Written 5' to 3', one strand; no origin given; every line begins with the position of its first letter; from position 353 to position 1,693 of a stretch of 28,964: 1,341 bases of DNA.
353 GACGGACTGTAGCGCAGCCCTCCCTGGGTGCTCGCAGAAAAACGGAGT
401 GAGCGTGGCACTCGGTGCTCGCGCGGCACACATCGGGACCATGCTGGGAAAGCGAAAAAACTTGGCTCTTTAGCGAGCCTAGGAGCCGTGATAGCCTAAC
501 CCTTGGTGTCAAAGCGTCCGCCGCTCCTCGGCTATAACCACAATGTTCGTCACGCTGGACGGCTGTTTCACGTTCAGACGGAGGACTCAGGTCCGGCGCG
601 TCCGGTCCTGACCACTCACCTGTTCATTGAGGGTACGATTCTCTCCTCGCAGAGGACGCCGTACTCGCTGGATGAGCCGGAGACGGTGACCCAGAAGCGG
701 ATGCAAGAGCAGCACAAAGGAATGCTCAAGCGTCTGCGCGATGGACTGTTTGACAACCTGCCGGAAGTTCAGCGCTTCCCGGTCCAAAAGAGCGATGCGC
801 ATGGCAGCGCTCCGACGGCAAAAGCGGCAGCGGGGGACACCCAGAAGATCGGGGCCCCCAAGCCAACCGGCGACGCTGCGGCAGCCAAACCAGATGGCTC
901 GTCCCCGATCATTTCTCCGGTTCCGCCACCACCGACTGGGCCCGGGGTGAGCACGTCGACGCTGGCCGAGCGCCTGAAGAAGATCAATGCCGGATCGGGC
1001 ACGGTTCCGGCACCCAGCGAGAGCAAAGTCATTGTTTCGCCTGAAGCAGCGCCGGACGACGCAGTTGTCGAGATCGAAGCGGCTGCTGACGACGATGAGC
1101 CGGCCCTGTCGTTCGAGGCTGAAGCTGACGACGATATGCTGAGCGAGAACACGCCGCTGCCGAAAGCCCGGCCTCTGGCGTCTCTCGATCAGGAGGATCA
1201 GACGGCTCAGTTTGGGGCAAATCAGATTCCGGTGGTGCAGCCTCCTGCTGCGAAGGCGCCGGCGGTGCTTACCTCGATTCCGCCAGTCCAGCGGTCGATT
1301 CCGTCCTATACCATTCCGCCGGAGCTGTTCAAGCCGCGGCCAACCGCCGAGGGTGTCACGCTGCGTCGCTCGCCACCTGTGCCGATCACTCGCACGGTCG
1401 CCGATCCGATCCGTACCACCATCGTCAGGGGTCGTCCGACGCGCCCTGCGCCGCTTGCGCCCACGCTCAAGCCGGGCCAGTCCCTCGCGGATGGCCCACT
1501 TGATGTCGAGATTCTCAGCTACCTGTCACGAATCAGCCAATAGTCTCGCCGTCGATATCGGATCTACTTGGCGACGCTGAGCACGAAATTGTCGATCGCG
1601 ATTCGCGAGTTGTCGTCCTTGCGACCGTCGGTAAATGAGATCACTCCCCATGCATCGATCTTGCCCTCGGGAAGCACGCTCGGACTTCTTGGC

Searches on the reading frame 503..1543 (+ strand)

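Call 57: search_protein_families(library=pfam, proteins=[window:503-1543:+], max_evalue=0.001)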
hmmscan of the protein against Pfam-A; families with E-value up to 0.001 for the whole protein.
window:503-1543:+ (346 aa): 0 families

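Call 75: search_protein_families(library=ncbifam, proteins=[window:503-1543:+], max_evalue=1)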
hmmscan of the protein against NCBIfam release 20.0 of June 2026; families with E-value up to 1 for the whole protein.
window:503-1543:+ (346 aa): 2 families
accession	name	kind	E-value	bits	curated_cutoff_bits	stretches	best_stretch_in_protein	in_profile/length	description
NF053858.1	RomY_Nterm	subfamily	8.4e-27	93.4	50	1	8-85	2-83/83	RomY N-terminal domain-containing regulatory protein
NF010343.0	PRK13770.1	equivalog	0.24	10.1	647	1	146-235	198-286/416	histidinol dehydrogenase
